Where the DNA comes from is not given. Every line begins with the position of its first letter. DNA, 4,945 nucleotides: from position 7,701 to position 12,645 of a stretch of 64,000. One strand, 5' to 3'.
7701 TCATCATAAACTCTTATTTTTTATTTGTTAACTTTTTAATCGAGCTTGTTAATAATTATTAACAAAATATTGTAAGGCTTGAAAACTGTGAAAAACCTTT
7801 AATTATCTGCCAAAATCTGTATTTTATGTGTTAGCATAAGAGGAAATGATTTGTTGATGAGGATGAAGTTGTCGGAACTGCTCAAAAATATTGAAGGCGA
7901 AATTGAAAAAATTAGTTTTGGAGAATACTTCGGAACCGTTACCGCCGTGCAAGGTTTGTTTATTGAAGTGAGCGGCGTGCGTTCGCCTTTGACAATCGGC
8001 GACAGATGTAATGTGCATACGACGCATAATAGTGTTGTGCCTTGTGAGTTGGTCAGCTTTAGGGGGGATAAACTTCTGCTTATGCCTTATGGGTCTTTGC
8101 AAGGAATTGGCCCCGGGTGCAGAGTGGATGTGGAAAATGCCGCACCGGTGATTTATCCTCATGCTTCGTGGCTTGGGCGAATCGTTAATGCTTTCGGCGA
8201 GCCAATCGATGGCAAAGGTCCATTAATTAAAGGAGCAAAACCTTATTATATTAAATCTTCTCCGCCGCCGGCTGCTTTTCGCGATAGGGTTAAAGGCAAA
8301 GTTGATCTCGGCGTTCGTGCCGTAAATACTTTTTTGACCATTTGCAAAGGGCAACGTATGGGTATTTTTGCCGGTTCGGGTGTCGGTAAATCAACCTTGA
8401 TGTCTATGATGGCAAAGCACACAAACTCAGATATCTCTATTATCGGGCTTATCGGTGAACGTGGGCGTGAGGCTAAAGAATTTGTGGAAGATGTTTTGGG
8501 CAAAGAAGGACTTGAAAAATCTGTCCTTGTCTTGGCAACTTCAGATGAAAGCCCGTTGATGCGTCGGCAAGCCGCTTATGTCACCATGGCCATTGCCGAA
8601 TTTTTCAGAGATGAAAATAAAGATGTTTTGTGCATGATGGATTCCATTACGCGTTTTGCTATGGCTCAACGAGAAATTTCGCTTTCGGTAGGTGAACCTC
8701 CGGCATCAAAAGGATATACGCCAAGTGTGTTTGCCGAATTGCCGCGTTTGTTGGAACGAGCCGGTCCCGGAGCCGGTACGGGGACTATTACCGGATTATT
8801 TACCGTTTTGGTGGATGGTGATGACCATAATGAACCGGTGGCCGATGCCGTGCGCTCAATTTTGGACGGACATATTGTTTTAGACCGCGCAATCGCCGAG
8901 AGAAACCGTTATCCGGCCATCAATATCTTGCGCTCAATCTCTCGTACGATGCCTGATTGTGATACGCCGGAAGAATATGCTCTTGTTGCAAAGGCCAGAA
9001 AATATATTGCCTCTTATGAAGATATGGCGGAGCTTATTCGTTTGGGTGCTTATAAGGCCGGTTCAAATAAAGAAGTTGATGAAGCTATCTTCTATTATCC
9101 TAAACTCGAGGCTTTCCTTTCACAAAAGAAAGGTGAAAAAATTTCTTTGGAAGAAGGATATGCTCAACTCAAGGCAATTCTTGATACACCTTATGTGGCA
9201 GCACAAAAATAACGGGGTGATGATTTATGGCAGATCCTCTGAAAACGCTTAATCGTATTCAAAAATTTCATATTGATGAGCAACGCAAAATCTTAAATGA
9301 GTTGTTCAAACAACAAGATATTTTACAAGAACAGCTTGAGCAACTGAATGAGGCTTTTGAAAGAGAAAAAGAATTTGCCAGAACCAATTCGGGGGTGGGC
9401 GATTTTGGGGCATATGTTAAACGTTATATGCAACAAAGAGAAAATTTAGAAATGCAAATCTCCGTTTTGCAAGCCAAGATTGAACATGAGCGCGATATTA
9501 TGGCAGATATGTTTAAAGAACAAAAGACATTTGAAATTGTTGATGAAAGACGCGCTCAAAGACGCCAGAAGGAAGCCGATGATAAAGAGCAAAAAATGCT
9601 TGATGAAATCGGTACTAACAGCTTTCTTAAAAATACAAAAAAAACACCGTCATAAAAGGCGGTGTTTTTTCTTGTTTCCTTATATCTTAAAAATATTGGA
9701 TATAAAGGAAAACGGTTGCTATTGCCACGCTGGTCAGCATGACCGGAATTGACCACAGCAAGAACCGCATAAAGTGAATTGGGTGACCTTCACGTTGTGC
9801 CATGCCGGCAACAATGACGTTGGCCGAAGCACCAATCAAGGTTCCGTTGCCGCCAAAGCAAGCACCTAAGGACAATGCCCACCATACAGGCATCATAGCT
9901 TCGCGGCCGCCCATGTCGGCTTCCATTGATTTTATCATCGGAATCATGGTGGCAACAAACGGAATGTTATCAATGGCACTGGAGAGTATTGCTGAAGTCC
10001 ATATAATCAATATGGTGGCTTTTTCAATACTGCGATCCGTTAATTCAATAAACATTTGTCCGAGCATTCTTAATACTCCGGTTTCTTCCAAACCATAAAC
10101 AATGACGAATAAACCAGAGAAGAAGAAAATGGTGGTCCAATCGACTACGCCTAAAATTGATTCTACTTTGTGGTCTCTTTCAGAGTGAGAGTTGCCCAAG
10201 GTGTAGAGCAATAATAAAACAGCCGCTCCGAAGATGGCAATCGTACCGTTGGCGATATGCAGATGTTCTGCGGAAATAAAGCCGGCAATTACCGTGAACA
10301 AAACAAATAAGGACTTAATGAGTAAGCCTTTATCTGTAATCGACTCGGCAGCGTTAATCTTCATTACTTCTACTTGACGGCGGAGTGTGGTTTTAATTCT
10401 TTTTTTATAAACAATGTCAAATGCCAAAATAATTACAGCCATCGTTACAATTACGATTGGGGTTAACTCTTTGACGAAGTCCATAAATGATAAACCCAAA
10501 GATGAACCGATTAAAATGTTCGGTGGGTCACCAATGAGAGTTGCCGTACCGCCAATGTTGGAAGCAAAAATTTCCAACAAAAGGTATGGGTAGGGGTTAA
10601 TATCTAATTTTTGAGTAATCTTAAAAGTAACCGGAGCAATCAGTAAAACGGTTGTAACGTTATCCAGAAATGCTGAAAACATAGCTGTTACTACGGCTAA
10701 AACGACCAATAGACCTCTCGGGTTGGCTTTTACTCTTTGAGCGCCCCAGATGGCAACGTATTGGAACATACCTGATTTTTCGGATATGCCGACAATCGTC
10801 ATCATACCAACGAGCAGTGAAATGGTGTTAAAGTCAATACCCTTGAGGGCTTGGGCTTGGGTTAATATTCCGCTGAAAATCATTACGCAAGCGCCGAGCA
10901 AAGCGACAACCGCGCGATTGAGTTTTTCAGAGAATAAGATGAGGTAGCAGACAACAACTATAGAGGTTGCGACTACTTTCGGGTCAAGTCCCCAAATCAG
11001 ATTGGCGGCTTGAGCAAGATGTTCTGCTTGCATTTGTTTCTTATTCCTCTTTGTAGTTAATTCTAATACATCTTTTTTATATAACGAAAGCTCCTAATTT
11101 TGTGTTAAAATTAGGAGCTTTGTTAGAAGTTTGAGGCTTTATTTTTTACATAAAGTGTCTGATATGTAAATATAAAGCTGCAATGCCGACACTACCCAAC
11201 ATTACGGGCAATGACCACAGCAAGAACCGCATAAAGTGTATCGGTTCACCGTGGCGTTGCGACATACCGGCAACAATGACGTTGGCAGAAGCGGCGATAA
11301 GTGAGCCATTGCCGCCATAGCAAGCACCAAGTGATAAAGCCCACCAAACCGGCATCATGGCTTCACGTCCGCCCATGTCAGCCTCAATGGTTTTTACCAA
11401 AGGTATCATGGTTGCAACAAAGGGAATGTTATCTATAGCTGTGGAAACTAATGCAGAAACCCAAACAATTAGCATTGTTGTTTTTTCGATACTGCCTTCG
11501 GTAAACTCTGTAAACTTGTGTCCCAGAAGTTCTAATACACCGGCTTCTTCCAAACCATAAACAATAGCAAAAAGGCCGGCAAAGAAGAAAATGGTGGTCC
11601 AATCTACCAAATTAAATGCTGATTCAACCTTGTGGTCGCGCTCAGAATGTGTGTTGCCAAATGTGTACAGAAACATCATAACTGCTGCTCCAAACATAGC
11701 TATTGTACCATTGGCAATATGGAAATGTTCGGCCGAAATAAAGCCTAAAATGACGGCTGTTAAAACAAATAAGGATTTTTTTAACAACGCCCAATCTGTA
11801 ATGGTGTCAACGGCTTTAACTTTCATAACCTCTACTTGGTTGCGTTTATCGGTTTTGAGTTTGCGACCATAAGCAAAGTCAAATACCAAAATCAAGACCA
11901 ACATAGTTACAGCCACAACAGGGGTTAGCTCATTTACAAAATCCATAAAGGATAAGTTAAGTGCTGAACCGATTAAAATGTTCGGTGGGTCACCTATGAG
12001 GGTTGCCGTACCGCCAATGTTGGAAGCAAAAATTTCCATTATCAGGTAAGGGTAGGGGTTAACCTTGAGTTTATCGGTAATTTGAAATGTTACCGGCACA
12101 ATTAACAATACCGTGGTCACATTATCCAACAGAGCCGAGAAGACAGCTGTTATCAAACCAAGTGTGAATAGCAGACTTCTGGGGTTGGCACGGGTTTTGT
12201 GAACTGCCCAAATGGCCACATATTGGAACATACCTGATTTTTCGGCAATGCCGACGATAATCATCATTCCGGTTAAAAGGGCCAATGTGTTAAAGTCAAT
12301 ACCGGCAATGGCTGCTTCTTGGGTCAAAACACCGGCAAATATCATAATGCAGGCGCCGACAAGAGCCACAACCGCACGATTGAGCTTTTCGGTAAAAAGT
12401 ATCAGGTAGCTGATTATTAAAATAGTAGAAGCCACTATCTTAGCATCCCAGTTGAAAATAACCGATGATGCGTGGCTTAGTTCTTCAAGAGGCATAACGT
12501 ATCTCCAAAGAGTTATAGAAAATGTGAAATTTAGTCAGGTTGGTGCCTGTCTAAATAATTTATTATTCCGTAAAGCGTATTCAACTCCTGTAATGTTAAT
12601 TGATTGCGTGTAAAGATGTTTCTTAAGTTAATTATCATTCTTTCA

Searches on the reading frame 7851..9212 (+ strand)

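Call 82: search_protein_families(library=pfam, proteins=[window:7851-9212:+], max_evalue=0.001)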
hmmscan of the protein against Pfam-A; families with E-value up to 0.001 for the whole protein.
window:7851-9212:+ (453 aa): 3 families
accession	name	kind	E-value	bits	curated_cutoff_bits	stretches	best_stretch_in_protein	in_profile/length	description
PF00006.31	ATP-synt_ab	-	1.4e-87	293.2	29.5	1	154-364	1-213/213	ATP synthase alpha/beta family, nucleotide-binding domain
PF18269.6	T3SS_ATPase_C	-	8.8e-22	77.2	22.7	1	372-442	2-72/72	T3SS EscN ATPase C-terminal domain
PF00005.33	ABC_tran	-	0.00059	20.9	25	0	162-196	6-40/137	ABC transporter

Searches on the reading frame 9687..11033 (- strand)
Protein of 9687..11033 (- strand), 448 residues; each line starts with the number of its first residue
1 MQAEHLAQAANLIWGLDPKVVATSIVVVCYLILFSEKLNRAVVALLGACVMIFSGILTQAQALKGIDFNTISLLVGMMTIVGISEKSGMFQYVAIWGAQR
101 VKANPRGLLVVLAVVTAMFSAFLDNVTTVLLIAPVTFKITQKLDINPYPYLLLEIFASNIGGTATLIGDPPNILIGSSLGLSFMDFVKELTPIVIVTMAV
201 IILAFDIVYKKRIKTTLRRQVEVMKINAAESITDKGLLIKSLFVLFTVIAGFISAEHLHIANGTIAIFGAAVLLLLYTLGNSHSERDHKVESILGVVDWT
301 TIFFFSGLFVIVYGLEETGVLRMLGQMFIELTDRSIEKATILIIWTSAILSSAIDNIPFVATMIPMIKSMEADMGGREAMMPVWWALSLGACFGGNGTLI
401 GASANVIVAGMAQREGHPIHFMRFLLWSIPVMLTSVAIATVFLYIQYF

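Call 82: search_protein_families(library=pfam, proteins=[window:9687-11033:-], max_evalue=0.001)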
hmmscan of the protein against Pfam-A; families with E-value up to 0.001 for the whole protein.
window:9687-11033:- (448 aa): 3 families
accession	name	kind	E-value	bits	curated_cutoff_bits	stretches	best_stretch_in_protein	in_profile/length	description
PF03600.22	CitMHS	-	9.6e-91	304.8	31.9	1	30-390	1-336/336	Citrate transporter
PF02040.21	ArsB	-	7.1e-19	68.9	22.2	1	41-445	30-421/423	Arsenical pump membrane protein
PF00939.25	Na_sulph_symp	-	1.3e-15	57.9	27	2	25-204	276-461/472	Sodium:sulfate symporter transmembrane region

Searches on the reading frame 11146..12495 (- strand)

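Call 82: search_protein_families(library=pfam, proteins=[window:11146-12495:-], max_evalue=0.001)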
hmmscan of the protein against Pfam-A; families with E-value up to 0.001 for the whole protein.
window:11146-12495:- (449 aa): 3 families
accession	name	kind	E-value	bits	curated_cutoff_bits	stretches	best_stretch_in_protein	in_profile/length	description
PF03600.22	CitMHS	-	9.5e-88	294.9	31.9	1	30-390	1-336/336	Citrate transporter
PF02040.21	ArsB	-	3.1e-18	66.8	22.2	1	29-380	11-359/423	Arsenical pump membrane protein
PF00939.25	Na_sulph_symp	-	1.2e-12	48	27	2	242-412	273-436/472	Sodium:sulfate symporter transmembrane region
